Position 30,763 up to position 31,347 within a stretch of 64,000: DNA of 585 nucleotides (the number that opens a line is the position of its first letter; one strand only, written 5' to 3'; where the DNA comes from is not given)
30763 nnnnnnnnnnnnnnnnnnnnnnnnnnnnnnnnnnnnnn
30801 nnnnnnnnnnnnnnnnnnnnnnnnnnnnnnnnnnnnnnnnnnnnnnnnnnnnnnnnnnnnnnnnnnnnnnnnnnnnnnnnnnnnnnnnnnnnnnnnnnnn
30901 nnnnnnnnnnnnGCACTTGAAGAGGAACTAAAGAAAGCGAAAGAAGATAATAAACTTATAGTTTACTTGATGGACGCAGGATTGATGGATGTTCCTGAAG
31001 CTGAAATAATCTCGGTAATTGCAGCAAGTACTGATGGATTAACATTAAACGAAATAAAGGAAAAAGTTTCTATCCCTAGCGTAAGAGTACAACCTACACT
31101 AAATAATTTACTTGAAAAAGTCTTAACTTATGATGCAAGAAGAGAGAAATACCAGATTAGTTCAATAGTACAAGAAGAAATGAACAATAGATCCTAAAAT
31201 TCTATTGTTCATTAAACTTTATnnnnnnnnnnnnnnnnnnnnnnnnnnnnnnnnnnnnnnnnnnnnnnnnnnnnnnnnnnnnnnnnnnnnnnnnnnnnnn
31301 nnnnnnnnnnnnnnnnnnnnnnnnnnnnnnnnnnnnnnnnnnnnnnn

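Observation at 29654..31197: Tandem pair of coiled-coil + winged-helix-like paralogues of unknown function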

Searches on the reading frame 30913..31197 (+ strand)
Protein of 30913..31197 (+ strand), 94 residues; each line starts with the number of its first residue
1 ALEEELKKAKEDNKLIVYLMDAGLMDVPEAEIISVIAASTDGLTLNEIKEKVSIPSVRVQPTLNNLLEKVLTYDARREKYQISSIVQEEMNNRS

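Call 30: search_solved_structures(query=A3, max_evalue=10, show_alignments=2)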
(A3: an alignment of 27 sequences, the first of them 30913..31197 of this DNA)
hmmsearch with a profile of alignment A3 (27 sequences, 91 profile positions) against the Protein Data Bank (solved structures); distinct sequences matched with E-value up to 10: 14.
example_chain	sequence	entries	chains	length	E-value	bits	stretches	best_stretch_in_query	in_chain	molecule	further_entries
2xrn_A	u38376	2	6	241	0.005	19.8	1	31-71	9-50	HTH-TYPE TRANSCRIPTIONAL REGULATOR TTGV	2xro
2m45_A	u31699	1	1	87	0.057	16.4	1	31-82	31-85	Minichromosome maintenance protein MCM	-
2fa5_A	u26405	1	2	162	0.077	16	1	26-79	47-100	transcriptional regulator marR/emrR family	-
7c12_A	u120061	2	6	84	0.22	14.6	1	8-49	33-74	Glutaredoxin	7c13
7c10_A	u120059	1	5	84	0.22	14.6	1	8-49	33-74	Glutaredoxin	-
4eig_B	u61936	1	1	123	0.36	13.9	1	30-64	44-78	CA1698 camel antibody fragment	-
1p6r_A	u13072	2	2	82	0.37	13.9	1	30-87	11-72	Penicillinase repressor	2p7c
7fby_A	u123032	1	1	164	0.39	13.8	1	33-73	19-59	Transcriptional regulatory protein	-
6cmv_A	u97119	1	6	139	0.42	13.7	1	30-80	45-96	Transcriptional regulator Lrs14-like protein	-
1q1h_A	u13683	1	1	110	0.45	13.6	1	31-80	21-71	Transcription Factor E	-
9w4v_A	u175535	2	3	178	0.49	13.5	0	33-73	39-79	Uncharacterized HTH-type transcriptional regulator PH0140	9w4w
7shk_A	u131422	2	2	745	0.62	13.1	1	33-82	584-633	CULLIN_2 domain-containing protein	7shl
1i1g_A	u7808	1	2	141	0.78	12.8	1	45-73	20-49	TRANSCRIPTIONAL REGULATOR LRPA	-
3k0l_A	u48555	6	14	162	0.83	12.7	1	26-70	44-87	Repressor protein | HcaR protein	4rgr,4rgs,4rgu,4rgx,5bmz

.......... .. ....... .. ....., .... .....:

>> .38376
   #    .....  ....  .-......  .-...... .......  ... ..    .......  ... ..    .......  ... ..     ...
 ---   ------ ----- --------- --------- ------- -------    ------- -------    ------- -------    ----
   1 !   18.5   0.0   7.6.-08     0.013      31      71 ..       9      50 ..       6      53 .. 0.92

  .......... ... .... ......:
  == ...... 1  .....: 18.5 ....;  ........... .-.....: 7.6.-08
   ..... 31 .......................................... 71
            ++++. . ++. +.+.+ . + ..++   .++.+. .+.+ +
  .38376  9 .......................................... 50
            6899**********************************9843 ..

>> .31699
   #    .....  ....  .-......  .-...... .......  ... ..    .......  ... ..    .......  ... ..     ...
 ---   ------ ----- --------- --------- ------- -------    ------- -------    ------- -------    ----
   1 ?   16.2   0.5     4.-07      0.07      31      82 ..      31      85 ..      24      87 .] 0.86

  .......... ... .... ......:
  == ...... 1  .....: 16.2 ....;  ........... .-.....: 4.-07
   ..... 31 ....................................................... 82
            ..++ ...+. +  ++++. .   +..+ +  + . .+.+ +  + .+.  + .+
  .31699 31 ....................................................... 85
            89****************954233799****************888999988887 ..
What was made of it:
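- Tried and rejected: The C-terminal profile against PDB gave only weak wHTH hits, the best being TtgV at E 0.005 (call 30).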

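Call 35: search_protein_representatives(alignment_id=A3)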
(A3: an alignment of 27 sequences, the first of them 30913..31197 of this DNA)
Query: 27 sequences, 91 profile positions. Proteins with E-value up to 0.001 (for the whole library): 61; up to 1e-10: 8; up to 1e-30: 1. The best 61 are listed.
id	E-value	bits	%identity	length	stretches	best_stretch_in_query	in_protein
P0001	9.5e-31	121.6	-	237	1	3-91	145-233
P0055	1.3e-30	121.1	-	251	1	2-91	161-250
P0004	6.6e-30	118.9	-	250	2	1-91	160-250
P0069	2.9e-29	116.8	-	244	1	2-91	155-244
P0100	3.9e-27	110.0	-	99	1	3-91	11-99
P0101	2.2e-25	104.4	-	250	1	2-89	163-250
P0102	1.8e-17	79.0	-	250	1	2-88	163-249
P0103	3.2e-11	58.9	-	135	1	2-89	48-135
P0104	3.7e-10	55.6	-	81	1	2-49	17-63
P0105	2.2e-09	53.1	-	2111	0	-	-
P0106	9.7e-09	51.0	-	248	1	3-89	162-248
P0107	1.3e-08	50.6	-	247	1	2-88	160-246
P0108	1.5e-08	50.4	-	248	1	3-87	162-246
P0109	4.2e-08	49.0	-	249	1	4-88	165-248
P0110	6.2e-08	48.4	-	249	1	3-89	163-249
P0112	8.2e-08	48.0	-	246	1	4-85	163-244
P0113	8.3e-08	48.0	-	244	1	2-84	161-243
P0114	1.5e-07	47.2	-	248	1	4-88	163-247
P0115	3.6e-07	46.0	-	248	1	6-88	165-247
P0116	5.9e-07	45.3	-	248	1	2-88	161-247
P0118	7.6e-07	44.9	-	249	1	3-84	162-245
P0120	1.0e-06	44.5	-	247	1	5-72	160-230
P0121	1.9e-06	43.7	-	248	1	6-89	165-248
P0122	2.2e-06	43.4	-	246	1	4-82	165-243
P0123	2.5e-06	43.3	-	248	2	2-88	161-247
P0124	4.3e-06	42.5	-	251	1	5-83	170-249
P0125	7.7e-06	41.7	-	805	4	23-72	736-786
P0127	1.4e-05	40.8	-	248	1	5-87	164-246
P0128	1.5e-05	40.8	-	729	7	57-77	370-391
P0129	1.7e-05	40.6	-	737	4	25-70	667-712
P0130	2.3e-05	40.2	-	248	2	4-88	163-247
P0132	2.7e-05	40.0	-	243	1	5-85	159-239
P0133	3.2e-05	39.7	-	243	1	2-81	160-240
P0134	3.4e-05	39.7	-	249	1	2-88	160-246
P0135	3.4e-05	39.6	-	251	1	13-88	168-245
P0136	5.1e-05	39.1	-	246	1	5-87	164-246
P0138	5.5e-05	39.0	-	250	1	8-90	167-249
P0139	7.4e-05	38.6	-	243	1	4-88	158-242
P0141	1.5e-04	37.6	-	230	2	21-75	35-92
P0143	1.7e-04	37.4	-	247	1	5-85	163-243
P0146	2.8e-04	36.7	-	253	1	2-70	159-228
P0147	3.1e-04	36.6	-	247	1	2-87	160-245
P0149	3.4e-04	36.4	-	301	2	27-70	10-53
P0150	4.2e-04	36.1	-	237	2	13-85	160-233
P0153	7.1e-04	35.4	-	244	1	3-81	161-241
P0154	7.5e-04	35.3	-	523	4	31-73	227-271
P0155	8.6e-04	35.2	-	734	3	22-73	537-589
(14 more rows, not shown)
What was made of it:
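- On Asgard coiled-coil/wH A-B pair (family defined here): A profile of the C-terminal region finds about 45 proteins of 237-254 aa with the domain at ~160-250 among 1.84 billion representatives (call 35).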

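Call 37: list_cluster_members(proteins=[P0106, P0109, P0112, P0113, P0120, P0123, P0132, P0135, P0146, P0150])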
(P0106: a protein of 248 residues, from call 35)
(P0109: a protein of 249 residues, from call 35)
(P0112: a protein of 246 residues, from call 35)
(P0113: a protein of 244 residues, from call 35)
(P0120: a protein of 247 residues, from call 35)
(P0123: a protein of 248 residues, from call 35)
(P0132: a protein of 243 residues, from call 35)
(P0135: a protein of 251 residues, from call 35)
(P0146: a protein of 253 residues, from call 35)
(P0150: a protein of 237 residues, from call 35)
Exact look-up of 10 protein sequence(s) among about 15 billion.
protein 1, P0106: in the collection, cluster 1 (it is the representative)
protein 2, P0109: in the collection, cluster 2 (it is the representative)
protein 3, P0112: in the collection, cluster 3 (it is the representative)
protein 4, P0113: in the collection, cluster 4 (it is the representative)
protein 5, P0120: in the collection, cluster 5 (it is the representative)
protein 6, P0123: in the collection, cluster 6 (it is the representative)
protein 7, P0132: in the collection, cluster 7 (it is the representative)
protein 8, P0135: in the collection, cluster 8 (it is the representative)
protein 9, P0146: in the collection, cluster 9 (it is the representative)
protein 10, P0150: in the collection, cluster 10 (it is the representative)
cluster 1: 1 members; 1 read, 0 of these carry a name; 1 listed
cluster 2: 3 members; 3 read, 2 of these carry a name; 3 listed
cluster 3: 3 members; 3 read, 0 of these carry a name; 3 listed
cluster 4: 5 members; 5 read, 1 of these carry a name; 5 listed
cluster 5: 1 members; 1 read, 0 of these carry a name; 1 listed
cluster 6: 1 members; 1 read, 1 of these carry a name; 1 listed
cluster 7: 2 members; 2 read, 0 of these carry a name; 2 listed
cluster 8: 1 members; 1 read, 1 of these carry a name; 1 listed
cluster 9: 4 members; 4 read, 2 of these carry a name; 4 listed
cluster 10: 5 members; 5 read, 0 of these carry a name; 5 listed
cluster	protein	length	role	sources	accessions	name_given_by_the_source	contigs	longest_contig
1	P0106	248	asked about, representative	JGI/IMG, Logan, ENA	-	-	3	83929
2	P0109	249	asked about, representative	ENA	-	-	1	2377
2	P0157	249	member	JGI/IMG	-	chromosome segregation ATPase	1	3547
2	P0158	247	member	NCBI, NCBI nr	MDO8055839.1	MAG: hypothetical protein Q6361_03180 [Candidatus Hermodarchaeota archaeon] | hypothetical protein [Candidatus Hermodarchaeota archaeon]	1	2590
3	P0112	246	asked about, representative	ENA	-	-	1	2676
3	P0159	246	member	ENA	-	-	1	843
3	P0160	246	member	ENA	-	-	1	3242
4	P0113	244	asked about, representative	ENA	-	-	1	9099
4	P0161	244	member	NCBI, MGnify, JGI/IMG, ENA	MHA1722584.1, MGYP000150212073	MAG: hypothetical protein ACTSXW_05840 [Candidatus Baldrarchaeia archaeon] | CR=1 FL=1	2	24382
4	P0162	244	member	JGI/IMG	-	-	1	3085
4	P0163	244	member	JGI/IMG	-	-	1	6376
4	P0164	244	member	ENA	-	-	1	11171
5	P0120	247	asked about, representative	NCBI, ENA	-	-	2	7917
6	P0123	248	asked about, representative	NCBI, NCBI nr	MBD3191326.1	MAG: hypothetical protein GF308_11815 [Candidatus Heimdallarchaeota archaeon] | hypothetical protein [Candidatus Heimdallarchaeota archaeon]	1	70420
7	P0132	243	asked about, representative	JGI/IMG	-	-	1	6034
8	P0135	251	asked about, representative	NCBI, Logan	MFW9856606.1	MAG: hypothetical protein ACFFFG_16255 [Candidatus Thorarchaeota archaeon]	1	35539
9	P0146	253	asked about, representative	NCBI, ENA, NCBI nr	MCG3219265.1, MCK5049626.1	MAG: hypothetical protein KAR35_09675 [Candidatus Heimdallarchaeota archaeon] | hypothetical protein [Candidatus Heimdallarchaeota archaeon]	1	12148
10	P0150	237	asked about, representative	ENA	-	-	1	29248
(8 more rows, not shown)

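Call 38: find_encoding_contigs(protein=P0135, flank=8000, max_places=2)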
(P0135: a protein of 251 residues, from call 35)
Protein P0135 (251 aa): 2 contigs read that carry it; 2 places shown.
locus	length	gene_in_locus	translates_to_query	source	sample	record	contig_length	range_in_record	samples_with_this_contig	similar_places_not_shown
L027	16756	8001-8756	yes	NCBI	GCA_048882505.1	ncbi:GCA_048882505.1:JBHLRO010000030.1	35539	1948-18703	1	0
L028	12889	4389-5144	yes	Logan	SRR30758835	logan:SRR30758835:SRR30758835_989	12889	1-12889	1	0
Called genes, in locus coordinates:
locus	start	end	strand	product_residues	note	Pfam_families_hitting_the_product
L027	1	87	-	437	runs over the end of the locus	PF13639:zf-RING_2 (weak)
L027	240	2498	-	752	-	PF08351:TmcA_N, PF05127:NAT10_TcmA_helicase, PF13718:GNAT_acetyltr_2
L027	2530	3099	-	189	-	PF12840:HTH_20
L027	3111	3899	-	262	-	PF09754:PAC2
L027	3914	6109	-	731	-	PF02359:CDC48_N, PF02933:CDC48_2 (weak), PF00004:AAA, PF05496:RuvB_N, PF17862:AAA_lid_3, PF00004:AAA, PF06068:TIP49 (weak), PF17862:AAA_lid_3, +23 more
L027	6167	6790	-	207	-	PF00011:HSP20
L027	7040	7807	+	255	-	PF01887:SAM_HAT_N, PF20257:SAM_HAT_C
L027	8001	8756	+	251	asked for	PF24161:CCDC39 (weak), PF19220:Rod_CreS (faint), PF08614:ATG16 (weak)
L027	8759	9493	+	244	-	-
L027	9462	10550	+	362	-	PF04055:Radical_SAM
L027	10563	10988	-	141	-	PF01398:JAB (weak), PF14464:Prok-JAB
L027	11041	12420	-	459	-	PF00753:Lactamase_B (weak), PF13483:Lactamase_B_3 (faint), PF23023:Anti-Pycsar_Apyc1, PF12706:Lactamase_B_2, PF10996:Beta-Casp, PF07521:RMMBL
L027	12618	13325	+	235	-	PF01957:NfeD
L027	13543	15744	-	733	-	PF14520:HHH_5 (faint), PF00488:MutS_V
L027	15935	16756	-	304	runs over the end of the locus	PF12706:Lactamase_B_2, PF07522:DRMBL (weak)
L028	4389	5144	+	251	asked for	PF24161:CCDC39 (weak), PF19220:Rod_CreS (faint), PF08614:ATG16 (weak)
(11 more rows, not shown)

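Call 39: find_encoding_contigs(protein=P0106, flank=8000, max_places=2)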
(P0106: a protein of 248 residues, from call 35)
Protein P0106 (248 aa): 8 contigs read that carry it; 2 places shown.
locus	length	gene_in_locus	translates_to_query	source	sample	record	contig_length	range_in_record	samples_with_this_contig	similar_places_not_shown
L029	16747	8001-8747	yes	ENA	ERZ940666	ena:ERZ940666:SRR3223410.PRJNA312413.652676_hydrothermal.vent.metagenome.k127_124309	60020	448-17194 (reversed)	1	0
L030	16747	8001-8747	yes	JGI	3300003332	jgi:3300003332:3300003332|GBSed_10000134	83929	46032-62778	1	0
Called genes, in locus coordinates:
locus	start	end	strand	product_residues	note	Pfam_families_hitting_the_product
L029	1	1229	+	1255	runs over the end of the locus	PF11965:DUF3479, PF02514:CobN-Mg_chel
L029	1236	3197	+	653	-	PF00493:MCM (faint), PF07728:AAA_5 (faint), PF01078:Mg_chelatase, PF17863:AAA_lid_2, PF26791:AAPxQ, PF00092:VWA (weak), PF13519:VWA_2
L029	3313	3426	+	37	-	-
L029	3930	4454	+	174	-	-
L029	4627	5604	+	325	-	PF02915:Rubrerythrin (weak), PF01988:VIT1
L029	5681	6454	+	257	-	PF02535:Zip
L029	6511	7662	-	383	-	PF05977:MFS_3 (weak), PF07690:MFS_1, PF12832:MFS_1_like (faint), PF07690:MFS_1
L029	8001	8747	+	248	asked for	PF06785:UPF0242 (weak), PF23649:FKBP15 (weak), PF24161:CCDC39 (weak)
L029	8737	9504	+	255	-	PF03938:OmpH (faint), PF25450:Rab11-FIP3 (faint), PF04048:Sec8_N (faint), PF09728:Taxilin (weak), PF19220:Rod_CreS (weak), PF25762:HAUS1 (weak), PF24161:CCDC39 (weak), PF10186:ATG14 (weak), +2 more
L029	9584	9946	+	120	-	-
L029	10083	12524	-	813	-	PF00403:HMA, PF00122:E1-E2_ATPase, PF00702:Hydrolase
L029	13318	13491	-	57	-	-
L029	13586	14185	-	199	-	PF01022:HTH_5, PF01047:MarR (weak), PF01978:TrmB (weak), PF13404:HTH_AsnC-type, PF13412:HTH_24, PF01037:AsnC_trans_reg, PF24273:TRASH_HVO_1752_C, PF08394:Arc_trans_TRASH, +5 more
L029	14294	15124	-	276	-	PF03239:FTR1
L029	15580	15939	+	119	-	PF01261:AP_endonuc_2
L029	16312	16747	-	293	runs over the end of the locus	?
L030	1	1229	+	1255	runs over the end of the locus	PF11965:DUF3479, PF02514:CobN-Mg_chel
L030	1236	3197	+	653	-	PF00493:MCM (faint), PF07728:AAA_5 (faint), PF01078:Mg_chelatase, PF17863:AAA_lid_2, PF26791:AAPxQ, PF00092:VWA (weak), PF13519:VWA_2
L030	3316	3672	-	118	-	-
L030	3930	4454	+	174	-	-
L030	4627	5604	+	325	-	PF02915:Rubrerythrin (weak), PF01988:VIT1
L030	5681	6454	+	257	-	PF02535:Zip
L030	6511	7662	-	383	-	PF05977:MFS_3 (weak), PF07690:MFS_1, PF12832:MFS_1_like (faint), PF07690:MFS_1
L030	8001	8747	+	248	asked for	PF06785:UPF0242 (weak), PF23649:FKBP15 (weak), PF24161:CCDC39 (weak)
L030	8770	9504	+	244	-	-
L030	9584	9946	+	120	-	-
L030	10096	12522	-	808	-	PF00403:HMA, PF00122:E1-E2_ATPase, PF00702:Hydrolase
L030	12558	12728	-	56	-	PF04945:YHS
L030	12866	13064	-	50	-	-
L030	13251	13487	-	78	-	-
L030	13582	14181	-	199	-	PF01022:HTH_5, PF01047:MarR (weak), PF01978:TrmB (weak), PF13404:HTH_AsnC-type, PF13412:HTH_24, PF01037:AsnC_trans_reg, PF24273:TRASH_HVO_1752_C, PF08394:Arc_trans_TRASH, +5 more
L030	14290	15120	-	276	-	PF03239:FTR1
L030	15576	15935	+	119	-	PF01261:AP_endonuc_2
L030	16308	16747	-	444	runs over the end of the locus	PF01546:Peptidase_M20, PF07687:M20_dimer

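Call 40: find_encoding_contigs(protein=P0161, flank=6000, max_places=1)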
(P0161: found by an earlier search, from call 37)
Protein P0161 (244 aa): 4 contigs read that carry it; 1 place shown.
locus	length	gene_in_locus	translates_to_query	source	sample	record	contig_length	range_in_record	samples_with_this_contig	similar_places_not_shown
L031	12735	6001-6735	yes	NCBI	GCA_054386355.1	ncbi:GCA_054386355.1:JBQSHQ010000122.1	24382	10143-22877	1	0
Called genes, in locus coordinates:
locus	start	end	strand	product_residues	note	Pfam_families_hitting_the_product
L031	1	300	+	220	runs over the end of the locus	PF02535:Zip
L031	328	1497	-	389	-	PF05977:MFS_3 (faint), PF07690:MFS_1, PF12832:MFS_1_like (weak), PF07690:MFS_1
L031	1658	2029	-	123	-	PF13193:AMP-binding_C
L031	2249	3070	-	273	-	PF00561:Abhydrolase_1, PF12146:Hydrolase_4, PF12697:Abhydrolase_6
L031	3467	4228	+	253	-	PF02463:SMC_N, PF00005:ABC_tran, PF13304:AAA_21 (faint)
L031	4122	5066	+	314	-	PF01458:SUFBD_core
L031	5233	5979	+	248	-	PF08614:ATG16 (faint), PF23649:FKBP15 (weak), PF24161:CCDC39 (weak)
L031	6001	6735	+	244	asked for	PF14362:DUF4407 (weak), PF24161:CCDC39 (weak)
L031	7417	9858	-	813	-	PF00403:HMA, PF00122:E1-E2_ATPase, PF00702:Hydrolase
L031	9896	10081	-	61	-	PF04945:YHS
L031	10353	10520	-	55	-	PF04945:YHS, PF24273:TRASH_HVO_1752_C (weak)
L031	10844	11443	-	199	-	PF01047:MarR (weak), PF12802:MarR_2 (weak), PF12840:HTH_20 (weak), PF13404:HTH_AsnC-type, PF13412:HTH_24, PF01037:AsnC_trans_reg, PF24273:TRASH_HVO_1752_C, PF08394:Arc_trans_TRASH, +2 more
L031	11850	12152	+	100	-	PF01402:RHH_1 (weak)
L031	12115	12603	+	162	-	PF01850:PIN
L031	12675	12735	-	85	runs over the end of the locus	-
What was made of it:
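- In Baldr a SufC-type ABC ATPase lies upstream (call 40).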

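Call 41: find_encoding_contigs(protein=P0123, flank=6000, max_places=1)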
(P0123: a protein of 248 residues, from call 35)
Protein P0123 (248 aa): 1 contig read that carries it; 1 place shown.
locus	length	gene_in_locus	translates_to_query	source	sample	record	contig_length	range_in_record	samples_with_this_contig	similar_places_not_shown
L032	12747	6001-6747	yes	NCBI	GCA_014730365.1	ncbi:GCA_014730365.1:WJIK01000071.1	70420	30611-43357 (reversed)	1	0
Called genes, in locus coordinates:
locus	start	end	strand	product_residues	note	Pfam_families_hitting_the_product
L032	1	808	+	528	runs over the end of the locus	PF07969:Amidohydro_3, PF01979:Amidohydro_1 (weak)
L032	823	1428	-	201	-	PF09819:ABC_cobalt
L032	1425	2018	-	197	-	PF00174:Oxidored_molyb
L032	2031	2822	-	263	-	PF03205:MobB, PF04060:FeS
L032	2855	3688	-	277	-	PF02361:CbiQ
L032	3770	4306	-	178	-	PF00174:Oxidored_molyb (faint)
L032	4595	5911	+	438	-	-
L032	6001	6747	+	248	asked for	PF12802:MarR_2 (faint), PF23649:FKBP15 (weak)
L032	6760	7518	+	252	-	-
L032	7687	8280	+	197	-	PF00025:Arf, PF00009:GTP_EFTU (faint), PF09439:SRPRB, PF00071:Ras, PF01926:MMR_HSR1 (faint), PF08477:Roc, PF00503:G-alpha (weak)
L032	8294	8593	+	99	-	-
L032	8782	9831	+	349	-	PF00814:TsaD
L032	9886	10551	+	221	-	PF01300:Sua5_yciO_yrdC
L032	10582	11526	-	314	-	PF00154:RecA_N, PF08423:Rad51, PF13481:AAA_25, PF06745:ATPase (faint)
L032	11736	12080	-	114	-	-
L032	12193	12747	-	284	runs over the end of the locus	-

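Call 42: find_encoding_contigs(protein=P0150, flank=6000, max_places=1)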
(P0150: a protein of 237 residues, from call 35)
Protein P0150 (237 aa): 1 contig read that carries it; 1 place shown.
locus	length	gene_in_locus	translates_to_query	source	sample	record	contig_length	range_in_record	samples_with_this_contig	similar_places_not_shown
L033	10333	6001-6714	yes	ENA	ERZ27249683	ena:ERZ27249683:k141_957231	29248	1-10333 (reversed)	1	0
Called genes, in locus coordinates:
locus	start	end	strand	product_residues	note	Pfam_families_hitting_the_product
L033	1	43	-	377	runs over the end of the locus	PF00817:IMS, PF21999:IMS_HHH_1 (faint), PF11799:IMS_C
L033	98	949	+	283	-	PF03009:GDPD (weak)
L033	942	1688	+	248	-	PF02146:SIR2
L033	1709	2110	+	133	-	PF00293:NUDIX, PF14815:NUDIX_4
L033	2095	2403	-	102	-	PF01985:CRS1_YhbY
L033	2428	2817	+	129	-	PF01243:PNPOx_N, PF12900:Pyridox_ox_2 (weak)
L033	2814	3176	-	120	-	-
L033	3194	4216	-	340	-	PF03417:AAT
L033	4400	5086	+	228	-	PF02190:LON_substr_bdg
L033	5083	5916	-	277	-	PF02685:Glucokinase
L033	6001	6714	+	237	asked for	-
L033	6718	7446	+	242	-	-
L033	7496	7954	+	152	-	PF01325:Fe_dep_repress, PF01047:MarR (faint), PF02742:Fe_dep_repr_C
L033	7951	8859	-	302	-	-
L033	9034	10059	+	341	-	-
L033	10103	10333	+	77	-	?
